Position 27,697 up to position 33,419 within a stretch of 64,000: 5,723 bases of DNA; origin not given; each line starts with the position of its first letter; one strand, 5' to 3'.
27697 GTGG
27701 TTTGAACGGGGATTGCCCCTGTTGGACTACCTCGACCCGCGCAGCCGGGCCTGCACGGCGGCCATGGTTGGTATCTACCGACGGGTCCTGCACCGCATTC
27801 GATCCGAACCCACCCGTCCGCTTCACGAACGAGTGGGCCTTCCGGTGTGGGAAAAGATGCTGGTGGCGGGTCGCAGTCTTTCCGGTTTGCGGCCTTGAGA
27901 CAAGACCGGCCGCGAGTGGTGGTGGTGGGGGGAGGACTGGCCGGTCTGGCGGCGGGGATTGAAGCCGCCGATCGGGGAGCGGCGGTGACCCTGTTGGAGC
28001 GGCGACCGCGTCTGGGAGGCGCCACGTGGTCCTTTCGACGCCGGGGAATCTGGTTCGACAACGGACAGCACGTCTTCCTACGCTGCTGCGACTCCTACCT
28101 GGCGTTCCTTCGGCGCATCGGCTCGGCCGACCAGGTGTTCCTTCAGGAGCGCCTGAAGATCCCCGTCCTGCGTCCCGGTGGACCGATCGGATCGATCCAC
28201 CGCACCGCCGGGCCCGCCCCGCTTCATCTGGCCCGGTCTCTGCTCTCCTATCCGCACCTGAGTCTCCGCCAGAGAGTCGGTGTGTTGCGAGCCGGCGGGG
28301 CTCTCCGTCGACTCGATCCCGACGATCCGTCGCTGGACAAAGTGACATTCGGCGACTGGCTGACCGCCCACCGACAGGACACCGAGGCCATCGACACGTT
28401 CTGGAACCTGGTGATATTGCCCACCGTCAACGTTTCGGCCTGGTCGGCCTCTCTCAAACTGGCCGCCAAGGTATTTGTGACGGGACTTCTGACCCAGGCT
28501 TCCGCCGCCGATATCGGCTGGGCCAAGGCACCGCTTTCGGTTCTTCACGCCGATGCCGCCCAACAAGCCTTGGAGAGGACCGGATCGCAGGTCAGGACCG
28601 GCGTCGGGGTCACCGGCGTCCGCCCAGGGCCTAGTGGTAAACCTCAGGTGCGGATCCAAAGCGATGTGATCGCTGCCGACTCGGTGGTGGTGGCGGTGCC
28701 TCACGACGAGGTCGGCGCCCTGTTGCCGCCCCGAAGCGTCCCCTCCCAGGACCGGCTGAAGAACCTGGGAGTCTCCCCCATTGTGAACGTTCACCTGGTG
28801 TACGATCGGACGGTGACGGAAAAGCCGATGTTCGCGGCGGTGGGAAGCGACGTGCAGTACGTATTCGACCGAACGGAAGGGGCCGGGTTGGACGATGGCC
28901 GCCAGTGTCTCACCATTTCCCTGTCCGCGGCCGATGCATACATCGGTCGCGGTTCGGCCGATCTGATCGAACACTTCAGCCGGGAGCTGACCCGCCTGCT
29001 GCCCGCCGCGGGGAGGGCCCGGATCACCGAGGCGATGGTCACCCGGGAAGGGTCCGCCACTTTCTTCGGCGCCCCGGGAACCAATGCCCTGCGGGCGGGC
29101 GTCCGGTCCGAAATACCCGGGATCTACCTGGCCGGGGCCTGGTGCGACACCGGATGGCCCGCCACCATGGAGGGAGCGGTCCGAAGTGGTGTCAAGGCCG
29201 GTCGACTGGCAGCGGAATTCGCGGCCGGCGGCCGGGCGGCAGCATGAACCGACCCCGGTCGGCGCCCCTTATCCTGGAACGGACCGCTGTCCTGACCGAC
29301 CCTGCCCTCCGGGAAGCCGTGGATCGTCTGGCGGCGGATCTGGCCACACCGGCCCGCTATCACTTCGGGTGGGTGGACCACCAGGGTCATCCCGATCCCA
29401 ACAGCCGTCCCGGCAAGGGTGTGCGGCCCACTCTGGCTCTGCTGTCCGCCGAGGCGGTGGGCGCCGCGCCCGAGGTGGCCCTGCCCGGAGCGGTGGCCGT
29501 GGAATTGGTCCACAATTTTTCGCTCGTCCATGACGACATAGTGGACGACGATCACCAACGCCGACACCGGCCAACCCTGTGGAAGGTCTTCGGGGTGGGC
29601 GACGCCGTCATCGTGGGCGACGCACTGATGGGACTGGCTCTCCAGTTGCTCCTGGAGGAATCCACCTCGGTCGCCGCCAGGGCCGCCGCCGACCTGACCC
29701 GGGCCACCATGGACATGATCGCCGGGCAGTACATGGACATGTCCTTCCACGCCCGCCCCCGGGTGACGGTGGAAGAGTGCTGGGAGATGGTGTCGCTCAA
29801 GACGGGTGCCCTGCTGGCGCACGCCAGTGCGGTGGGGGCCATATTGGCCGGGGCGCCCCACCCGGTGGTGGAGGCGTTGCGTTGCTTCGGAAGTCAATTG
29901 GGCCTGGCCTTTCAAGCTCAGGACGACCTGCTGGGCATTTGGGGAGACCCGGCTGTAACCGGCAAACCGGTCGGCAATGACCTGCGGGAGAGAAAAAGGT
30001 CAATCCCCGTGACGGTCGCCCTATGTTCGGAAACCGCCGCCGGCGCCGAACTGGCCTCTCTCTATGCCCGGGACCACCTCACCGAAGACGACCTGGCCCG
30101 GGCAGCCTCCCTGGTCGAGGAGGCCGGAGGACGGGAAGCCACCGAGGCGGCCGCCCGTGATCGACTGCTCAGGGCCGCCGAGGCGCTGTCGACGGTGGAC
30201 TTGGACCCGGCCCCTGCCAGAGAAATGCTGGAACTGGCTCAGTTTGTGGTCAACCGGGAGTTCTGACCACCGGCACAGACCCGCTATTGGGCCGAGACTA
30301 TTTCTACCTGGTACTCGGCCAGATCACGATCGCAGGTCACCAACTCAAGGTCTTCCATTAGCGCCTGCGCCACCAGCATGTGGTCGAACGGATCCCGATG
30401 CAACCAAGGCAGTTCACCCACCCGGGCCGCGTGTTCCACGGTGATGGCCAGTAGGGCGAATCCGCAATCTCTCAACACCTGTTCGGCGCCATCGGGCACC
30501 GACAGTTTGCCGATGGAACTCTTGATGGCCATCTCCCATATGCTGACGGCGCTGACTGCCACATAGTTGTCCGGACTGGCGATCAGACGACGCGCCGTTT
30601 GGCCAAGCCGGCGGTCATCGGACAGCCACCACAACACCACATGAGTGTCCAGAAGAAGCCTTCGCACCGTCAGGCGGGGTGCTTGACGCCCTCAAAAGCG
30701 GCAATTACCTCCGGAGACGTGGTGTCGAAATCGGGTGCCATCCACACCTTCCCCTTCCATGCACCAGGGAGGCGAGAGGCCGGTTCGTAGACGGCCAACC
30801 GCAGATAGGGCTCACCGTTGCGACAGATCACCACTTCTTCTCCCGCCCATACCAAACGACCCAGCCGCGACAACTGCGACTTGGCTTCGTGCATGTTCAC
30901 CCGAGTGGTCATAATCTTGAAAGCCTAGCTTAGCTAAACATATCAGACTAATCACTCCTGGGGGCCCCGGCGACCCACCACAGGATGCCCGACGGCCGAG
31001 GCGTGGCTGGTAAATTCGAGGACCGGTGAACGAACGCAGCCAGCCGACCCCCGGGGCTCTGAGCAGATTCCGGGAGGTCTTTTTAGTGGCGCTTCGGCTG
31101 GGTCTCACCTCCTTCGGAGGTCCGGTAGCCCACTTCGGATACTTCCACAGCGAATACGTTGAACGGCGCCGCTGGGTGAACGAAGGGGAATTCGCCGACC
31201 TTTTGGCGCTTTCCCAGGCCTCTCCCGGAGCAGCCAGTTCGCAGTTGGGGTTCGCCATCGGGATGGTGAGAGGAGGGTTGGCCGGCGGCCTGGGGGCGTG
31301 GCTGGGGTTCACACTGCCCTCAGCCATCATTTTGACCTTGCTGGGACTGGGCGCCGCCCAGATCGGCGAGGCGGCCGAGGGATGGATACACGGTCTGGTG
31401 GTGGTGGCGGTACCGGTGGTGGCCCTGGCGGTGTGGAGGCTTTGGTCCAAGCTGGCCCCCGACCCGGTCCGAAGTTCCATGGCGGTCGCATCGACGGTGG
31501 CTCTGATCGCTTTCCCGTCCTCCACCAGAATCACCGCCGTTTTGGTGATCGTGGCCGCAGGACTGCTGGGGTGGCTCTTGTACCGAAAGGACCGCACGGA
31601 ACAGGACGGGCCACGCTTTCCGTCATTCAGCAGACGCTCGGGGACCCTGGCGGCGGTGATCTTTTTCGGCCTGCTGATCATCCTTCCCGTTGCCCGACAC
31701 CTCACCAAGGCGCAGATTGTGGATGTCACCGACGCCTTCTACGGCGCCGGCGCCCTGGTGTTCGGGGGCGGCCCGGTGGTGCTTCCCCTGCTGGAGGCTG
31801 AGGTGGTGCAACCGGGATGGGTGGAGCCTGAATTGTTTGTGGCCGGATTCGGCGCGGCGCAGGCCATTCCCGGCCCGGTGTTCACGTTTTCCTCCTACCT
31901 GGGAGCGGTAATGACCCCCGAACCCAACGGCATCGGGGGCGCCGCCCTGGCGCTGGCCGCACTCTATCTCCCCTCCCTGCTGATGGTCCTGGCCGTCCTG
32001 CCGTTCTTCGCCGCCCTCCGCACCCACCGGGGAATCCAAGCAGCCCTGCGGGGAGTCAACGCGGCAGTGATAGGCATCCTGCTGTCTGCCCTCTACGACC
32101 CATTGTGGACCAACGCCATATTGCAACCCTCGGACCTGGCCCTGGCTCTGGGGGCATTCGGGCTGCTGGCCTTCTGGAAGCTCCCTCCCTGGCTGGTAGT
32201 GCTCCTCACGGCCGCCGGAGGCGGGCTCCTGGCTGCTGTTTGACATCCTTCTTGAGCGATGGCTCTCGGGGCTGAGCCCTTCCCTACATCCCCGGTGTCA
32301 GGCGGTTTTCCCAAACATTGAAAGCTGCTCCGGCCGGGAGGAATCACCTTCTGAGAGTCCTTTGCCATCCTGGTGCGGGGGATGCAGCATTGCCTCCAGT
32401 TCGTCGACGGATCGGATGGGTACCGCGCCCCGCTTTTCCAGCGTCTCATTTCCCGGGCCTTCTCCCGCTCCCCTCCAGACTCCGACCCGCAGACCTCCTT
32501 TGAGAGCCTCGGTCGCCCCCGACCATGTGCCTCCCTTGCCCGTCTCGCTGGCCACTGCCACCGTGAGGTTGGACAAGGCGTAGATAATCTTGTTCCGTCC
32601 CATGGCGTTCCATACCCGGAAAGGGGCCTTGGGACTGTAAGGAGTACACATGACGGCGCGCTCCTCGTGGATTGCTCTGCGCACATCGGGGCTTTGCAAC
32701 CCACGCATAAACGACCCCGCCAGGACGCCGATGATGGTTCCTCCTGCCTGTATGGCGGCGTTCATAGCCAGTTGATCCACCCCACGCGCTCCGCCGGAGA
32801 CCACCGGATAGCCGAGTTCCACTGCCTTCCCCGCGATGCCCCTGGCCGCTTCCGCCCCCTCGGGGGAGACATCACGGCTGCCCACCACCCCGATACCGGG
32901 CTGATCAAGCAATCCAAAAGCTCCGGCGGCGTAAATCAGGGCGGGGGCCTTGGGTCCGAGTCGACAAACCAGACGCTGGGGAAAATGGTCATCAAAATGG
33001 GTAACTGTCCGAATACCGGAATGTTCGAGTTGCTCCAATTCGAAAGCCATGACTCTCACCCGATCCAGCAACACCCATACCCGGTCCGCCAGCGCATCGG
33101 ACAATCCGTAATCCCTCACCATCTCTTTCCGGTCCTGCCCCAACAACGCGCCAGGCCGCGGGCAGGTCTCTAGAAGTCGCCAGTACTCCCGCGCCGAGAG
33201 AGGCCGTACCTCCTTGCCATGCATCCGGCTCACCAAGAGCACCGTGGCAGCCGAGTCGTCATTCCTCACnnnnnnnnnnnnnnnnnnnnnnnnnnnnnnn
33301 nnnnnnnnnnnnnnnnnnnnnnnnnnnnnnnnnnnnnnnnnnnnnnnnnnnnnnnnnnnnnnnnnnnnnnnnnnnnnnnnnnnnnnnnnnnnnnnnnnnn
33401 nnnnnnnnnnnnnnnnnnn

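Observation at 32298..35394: Low-GC RecQ-helicase/PRTase fusion plus DprA(Smf)-like gene: a PsyrTA-like toxin-antitoxin/anti-phage module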

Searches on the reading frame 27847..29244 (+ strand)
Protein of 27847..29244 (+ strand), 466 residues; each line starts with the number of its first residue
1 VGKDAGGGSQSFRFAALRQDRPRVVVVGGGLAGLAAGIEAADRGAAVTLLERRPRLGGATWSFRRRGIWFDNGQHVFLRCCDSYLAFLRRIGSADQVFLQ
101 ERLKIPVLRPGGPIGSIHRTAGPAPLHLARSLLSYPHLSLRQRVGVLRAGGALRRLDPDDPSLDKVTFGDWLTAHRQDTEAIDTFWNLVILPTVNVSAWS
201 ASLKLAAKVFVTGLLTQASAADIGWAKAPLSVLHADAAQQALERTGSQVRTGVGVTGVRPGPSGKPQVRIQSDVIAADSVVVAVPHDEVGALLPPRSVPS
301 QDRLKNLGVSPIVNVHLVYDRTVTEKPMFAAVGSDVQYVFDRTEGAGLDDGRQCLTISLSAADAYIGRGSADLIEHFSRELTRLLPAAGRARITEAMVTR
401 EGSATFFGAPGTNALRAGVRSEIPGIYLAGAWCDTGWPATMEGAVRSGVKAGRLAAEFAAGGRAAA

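Call 17: search_protein_families(library=pfam, proteins=[window:27847-29244:+], max_evalue=0.00001)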
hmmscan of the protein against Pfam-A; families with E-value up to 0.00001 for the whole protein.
window:27847-29244:+ (466 aa): 7 families
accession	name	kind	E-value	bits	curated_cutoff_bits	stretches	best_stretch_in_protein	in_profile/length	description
PF01593.30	Amino_oxidase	-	8.1e-44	151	19.8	1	31-451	1-438/443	Flavin containing amine oxidoreductase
PF01266.30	DAO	-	1.1e-12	48.6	27.9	1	23-61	1-40/353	FAD dependent oxidoreductase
PF13450.12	NAD_binding_8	-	1.3e-12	48.3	21.9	1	26-79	1-54/68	NAD(P)-binding Rossmann-like domain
PF07992.20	Pyr_redox_2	-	1.7e-09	38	26.1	1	19-57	139-178/291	Pyridine nucleotide-disulphide oxidoreductase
PF12831.13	FAD_oxidored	-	3.1e-09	37.1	27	1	24-60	2-38/416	FAD dependent oxidoreductase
PF00890.30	FAD_binding_2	-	1.5e-08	34.7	20.4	1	24-60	2-38/414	FAD binding domain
PF03486.20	HI0933_like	-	7.7e-06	26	50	0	23-57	2-36/244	HI0933-like protein Rossmann domain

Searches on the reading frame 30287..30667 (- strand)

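Call 17: search_protein_families(library=pfam, proteins=[window:30287-30667:-], max_evalue=0.00001)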
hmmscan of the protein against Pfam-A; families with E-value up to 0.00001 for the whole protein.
window:30287-30667:- (127 aa): 1 family
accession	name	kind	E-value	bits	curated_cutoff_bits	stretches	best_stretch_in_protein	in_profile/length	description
PF01850.27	PIN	-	5.3e-19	69.4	23.6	1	5-119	2-117/120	PIN domain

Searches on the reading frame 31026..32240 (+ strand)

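Call 17: search_protein_families(library=pfam, proteins=[window:31026-32240:+], max_evalue=0.00001)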
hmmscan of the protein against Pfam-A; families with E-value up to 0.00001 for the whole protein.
window:31026-32240:+ (405 aa): 1 family
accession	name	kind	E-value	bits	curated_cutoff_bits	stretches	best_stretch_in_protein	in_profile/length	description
PF02417.20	Chromate_transp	-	5e-69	232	28.6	2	17-183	2-166/166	Chromate transporter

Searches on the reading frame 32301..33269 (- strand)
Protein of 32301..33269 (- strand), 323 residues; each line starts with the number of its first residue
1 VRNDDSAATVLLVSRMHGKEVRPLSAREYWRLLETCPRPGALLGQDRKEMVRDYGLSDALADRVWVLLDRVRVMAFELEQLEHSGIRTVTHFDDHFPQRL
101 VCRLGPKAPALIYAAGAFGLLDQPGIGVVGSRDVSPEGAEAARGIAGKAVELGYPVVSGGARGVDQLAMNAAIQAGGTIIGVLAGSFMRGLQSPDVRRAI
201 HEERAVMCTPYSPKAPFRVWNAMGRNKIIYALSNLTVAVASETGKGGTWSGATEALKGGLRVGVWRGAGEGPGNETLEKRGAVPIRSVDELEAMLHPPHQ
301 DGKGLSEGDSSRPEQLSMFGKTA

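Call 3: search_protein_families(library=pfam, proteins=[window:32301-33269:-], max_evalue=0.1)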
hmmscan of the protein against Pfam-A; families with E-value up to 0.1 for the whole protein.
window:32301-33269:- (323 aa): 2 families
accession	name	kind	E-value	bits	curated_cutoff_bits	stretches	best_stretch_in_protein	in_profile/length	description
PF02481.21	DNA_processg_A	-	1.9e-35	122.4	29.6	1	81-268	2-190/212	DNA recombination-mediator protein A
PF18306.6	LDcluster4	-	3.2e-06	27.3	26.3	1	126-266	4-124/151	SLOG cluster4 family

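Call 4: search_protein_families(library=padloc, proteins=[window:32301-33269:-], max_evalue=0.1)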
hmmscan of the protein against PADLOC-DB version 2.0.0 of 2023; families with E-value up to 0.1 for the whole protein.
window:32301-33269:- (323 aa): 3 families
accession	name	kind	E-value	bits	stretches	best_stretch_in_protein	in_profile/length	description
PDLC03927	PsyrA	-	2.3e-80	268.7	1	4-299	5-310/398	-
PDLC03961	ShosA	-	3.7e-31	106.5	1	72-288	66-285/303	-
PDLC02997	ShosA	-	3e-12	44.4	1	78-243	87-252/327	-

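Call 5: search_protein_families(library=ncbifam, proteins=[window:32301-33269:-], max_evalue=0.1)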
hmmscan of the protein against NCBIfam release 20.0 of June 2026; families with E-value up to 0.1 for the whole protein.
window:32301-33269:- (323 aa): 3 families
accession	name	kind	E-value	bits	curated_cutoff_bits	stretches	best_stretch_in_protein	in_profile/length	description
TIGR00732.1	dprA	equivalog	2.5e-27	95.5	191.15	1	79-291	2-216/220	DNA-processing protein DprA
NF008007.0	PRK10736.1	equivalog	3.6e-17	62.6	495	1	45-292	33-280/374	DNA-protecting protein DprA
TIGR00725.1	TIGR00725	hypoth_equivalog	4.2e-05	23.1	106.9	1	126-185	4-63/159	TIGR00725 family protein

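Call 15: search_solved_structures(query=window:32301-33269:-, max_evalue=0.01, show_alignments=2)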
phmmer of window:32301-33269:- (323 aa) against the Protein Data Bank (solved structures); distinct sequences matched with E-value up to 0.01: 7.
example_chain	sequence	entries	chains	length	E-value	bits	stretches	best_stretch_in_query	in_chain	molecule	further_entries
8zva_A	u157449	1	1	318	2e-10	43.7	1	78-241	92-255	DNA processing protein DprA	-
9vzo_A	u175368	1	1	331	2.2e-10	43.6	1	78-241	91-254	DprA-like antitoxin protein ShosA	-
3uqz_A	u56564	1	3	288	2.9e-09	39.9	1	93-258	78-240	DNA processing protein DprA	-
3maj_A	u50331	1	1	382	1.4e-06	31.1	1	77-291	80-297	DNA processing chain A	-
5mll_A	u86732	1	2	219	2.2e-06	30.4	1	108-285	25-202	DNA processing chain A (DprA)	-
4ljr_A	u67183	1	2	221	2.5e-06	30.3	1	108-283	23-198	DNA processing chain A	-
4ljk_A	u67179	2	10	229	2.5e-06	30.2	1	108-285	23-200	DNA processing chain A (DprA)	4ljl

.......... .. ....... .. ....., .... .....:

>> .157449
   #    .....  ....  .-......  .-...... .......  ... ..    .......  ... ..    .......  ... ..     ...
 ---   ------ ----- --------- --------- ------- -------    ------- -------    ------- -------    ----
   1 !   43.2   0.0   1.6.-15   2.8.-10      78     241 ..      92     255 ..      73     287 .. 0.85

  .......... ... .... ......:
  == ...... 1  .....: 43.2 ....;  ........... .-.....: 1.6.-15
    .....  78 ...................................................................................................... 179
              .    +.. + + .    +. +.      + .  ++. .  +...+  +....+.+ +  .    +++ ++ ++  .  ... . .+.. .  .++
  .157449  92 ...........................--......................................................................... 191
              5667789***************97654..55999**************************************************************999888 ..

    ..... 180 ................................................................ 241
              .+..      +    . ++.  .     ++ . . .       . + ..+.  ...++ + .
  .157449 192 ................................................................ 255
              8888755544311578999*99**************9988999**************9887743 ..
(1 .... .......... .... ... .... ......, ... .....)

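Call 74: find_homologous_proteins(query=window:32301-33269:-, max_evalue=1e-10)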
Query window:32301-33269:- (323 aa): 2354 proteins with E <= 1e-10 among 8000 candidates; the best 120 are listed.
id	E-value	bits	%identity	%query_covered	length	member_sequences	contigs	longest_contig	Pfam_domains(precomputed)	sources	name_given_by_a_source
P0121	1.2e-176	605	86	100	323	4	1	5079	PF02481.22,PF18306.7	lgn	-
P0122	1.0e-138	480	69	100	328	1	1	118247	PF02481.22,PF18306.7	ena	-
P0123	2.5e-135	469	67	100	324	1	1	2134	PF02481.22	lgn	-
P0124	3.5e-135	469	69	100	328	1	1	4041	PF02481.22,PF18306.7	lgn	-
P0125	1.1e-133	464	67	100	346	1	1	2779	PF02481.22,PF18306.7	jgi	-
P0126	9.8e-133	460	67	100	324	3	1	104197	PF02481.22,PF18306.7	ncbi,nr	ncbi:MAG: DNA-protecting protein DprA [Actinomycetia bacterium]|nr:DNA-protecting protein DprA [Acti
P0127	2.6e-132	459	65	100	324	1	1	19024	PF02481.22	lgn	-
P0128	1.7e-131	456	66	100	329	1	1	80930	PF02481.22,PF18306.7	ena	-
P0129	9.0e-131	454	66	100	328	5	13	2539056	PF02481.22,PF18306.7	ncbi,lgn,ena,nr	ncbi:MAG: DNA-processing protein DprA [Acidimicrobiia bacterium]|nr:DNA-processing protein DprA [Aci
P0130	5.0e-130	452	65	100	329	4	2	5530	PF02481.22,PF18306.7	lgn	-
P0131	7.7e-129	448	69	92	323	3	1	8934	PF02481.22,PF18306.7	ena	-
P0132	1.0e-128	447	68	94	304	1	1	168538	PF02481.22,PF18306.7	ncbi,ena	-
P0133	1.4e-128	447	64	100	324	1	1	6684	PF02481.22,PF18306.7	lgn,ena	-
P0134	1.2e-127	444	68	92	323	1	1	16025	PF02481.22,PF18306.7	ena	-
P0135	3.0e-126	439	65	100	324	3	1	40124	PF02481.22,PF18306.7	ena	-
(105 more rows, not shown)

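Call 86: search_protein_representatives(protein=window:32301-33269:-)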
Query: 323 residues. Proteins with E-value up to 0.001 (for the whole library): 23204; up to 1e-10: 4864; up to 1e-30: 975. The best 150 are listed.
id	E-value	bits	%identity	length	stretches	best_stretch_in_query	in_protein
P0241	2.9e-99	348.8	58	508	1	3-294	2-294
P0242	4.4e-92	325.2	53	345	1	1-315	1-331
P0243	3.1e-91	322.4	60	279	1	48-309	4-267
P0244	3.8e-78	279.4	58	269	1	74-297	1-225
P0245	3.0e-75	269.9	47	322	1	1-299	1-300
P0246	1.6e-71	257.7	47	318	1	2-297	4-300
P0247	1.8e-71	257.5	51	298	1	20-292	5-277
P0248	2.7e-71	256.9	48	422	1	3-300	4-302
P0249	3.2e-71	256.7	47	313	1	3-295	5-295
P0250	1.7e-70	254.3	46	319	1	4-297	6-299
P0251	1.8e-70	254.2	47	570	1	3-297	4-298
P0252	4.0e-70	253.1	60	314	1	1-216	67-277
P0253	1.0e-69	251.8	49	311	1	2-291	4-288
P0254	1.5e-69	251.2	46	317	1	2-291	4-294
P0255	5.1e-69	249.4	48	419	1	3-288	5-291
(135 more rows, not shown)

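Call 96: predict_structure(alignment_id=A2)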
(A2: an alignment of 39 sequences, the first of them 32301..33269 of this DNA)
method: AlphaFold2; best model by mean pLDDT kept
length: 323 residues; sequences in the alignment: 39
mean_pLDDT: 90.1   pTM: 0.86
mean pLDDT of the five models: 90.1, 89.8, 89.9, 89.8, 89.4
residues with pLDDT >= 90: 264; 70-90: 29; 50-70: 7; < 50: 23
segments of 3 or more residues with pLDDT < 50: 299-314, 316-318, 320-323
pLDDT, mean of each block of 10 residues (from residue 1): 91 84 95 97 96 97 95 91 95 94 95 97 96 96 98 97 96 98 91 95 97 90 93 97 92 95 97 97 96 73 36 44 40
secondary structure, 60 per line:
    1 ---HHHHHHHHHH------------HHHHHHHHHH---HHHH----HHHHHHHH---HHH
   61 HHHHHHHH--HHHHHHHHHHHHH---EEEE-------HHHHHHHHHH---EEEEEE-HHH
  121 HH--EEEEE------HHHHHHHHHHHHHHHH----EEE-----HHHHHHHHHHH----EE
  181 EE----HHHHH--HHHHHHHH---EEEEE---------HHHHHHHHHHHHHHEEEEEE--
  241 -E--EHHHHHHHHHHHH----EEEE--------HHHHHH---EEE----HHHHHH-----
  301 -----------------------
elements in order: H4-13 H26-35 H39-42 H47-54 H58-68 H71-83 E87-90 H98-107 E111-116 H118-122 E125-129 H136-151 E156-158 H164-174 E179-182 H187-191 H194-201 E205-209 H219-232 E233-238 H246-257 E262-265 H274-279 E283-285 H290-295

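Call 98: fold_search(model_id=the predicted structure, library=pdb)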
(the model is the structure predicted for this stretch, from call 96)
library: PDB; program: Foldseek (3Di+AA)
matches with E <= 10: 1487; with E <= 0.001: 56
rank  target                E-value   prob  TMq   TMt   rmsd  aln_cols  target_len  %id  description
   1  8zva                  1.3e-16  1.00  0.66  0.68   6.2       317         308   20  structure of ShosA from E.coli APEC O1 (released 2025-04-09)
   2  3maj                  6.9e-16  1.00  0.69  0.64   4.4       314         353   21  Crystal structure of putative DNA processing protein DprA from Rhodopseudomonas palustris CGA009 (released 2010-05-12)
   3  3uqz_A                6.7e-15  1.00  0.64  0.72   5.2       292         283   22  X-ray structure of DNA processing protein A (DprA) from Streptococcus pneumoniae (released 2012-08-29)
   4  3uqz_C                7.9e-15  1.00  0.64  0.72   5.3       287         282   22  X-ray structure of DNA processing protein A (DprA) from Streptococcus pneumoniae (released 2012-08-29)
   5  3uqz_B                8.4e-15  1.00  0.63  0.72   5.3       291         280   22  X-ray structure of DNA processing protein A (DprA) from Streptococcus pneumoniae (released 2012-08-29)
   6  4ljk_B                5.4e-12  1.00  0.54  0.77   3.6       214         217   22  Structural insights into the unique single-stranded DNA binding mode of DNA processing protein A from Helicobacter pyl (released 2014-01-01)
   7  5mll_A                1.1e-11  1.00  0.53  0.75   3.8       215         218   24  Structure of HpDprA at 1.9 Angstroms resolution (released 2017-12-20)
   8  4ljl_A                1.5e-11  1.00  0.54  0.77   3.7       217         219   24  Structural insights into the unique single-stranded DNA binding mode of DNA processing protein A from Helicobacter pyl (released 2014-01-01)
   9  4ljk_D                1.6e-11  1.00  0.52  0.75   4.1       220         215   23  Structural insights into the unique single-stranded DNA binding mode of DNA processing protein A from Helicobacter pyl (released 2014-01-01)
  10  4ljr_A                2.2e-11  1.00  0.52  0.76   3.9       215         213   24  Structural insights into the unique single-stranded DNA binding mode of DNA processing protein A from Helicobacter pyl (released 2014-01-01)
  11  4ljk_G                2.7e-11  1.00  0.53  0.77   3.7       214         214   24  Structural insights into the unique single-stranded DNA binding mode of DNA processing protein A from Helicobacter pyl (released 2014-01-01)
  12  5mll_B                6.9e-11  1.00  0.52  0.74   3.9       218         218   24  Structure of HpDprA at 1.9 Angstroms resolution (released 2017-12-20)
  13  4ljk_F                1.8e-10  1.00  0.53  0.75   3.8       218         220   23  Structural insights into the unique single-stranded DNA binding mode of DNA processing protein A from Helicobacter pyl (released 2014-01-01)
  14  4ljk_A                1.9e-10  1.00  0.53  0.77   3.7       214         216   24  Structural insights into the unique single-stranded DNA binding mode of DNA processing protein A from Helicobacter pyl (released 2014-01-01)
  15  2iz7_B                4.0e-07  1.00  0.38  0.72   5.3       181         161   24  structure of Moco Carrier Protein from Chlamydomonas reinhardtii (released 2006-07-27)
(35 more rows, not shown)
